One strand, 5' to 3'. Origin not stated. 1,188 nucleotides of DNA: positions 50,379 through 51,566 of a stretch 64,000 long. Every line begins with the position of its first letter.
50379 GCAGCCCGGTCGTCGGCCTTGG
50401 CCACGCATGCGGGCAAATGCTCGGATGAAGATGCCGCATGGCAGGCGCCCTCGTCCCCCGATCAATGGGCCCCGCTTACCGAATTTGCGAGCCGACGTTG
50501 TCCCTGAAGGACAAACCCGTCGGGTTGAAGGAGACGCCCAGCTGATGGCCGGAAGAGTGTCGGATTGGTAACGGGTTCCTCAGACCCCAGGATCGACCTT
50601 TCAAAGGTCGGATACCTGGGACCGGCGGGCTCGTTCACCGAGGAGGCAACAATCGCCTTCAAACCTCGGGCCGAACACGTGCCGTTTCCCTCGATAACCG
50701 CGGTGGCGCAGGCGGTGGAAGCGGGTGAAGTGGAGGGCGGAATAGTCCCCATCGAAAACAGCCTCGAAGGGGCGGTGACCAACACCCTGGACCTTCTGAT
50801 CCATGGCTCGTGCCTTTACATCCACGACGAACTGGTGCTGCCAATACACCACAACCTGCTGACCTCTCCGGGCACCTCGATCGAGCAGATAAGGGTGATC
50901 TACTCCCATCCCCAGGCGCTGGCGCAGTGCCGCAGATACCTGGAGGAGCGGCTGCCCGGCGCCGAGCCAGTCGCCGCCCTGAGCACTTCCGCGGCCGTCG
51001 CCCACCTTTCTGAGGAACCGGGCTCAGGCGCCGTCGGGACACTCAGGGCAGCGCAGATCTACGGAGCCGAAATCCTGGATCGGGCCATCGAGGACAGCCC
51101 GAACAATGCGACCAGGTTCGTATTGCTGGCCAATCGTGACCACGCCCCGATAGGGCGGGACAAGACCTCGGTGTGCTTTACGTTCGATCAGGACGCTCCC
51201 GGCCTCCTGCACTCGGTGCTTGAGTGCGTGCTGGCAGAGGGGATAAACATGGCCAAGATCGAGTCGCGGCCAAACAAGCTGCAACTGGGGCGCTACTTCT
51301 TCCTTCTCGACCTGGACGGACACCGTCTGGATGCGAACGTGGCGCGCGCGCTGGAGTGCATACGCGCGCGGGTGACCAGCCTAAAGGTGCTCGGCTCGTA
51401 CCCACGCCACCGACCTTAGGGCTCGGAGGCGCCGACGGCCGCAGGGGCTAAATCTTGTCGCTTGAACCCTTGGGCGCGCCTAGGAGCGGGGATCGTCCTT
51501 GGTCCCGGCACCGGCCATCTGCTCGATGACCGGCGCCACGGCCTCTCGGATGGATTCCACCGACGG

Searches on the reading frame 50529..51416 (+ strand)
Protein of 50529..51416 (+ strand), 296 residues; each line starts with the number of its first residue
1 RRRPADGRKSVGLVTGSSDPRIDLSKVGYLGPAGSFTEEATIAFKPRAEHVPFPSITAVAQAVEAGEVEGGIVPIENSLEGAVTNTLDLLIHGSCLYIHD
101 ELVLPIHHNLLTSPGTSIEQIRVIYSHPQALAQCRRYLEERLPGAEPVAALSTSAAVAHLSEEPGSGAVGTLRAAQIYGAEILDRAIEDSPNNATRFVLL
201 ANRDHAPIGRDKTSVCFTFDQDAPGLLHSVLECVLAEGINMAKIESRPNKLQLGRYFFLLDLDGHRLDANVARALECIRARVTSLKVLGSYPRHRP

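Call 30: search_protein_families(library=pfam, proteins=[window:50529-51416:+], max_evalue=0.00001)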
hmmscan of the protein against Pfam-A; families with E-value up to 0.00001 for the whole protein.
window:50529-51416:+ (296 aa): 1 family
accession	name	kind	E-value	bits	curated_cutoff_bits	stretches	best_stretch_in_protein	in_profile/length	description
PF00800.23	PDT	-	3.4e-62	209.9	25.2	1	27-203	1-179/181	Prephenate dehydratase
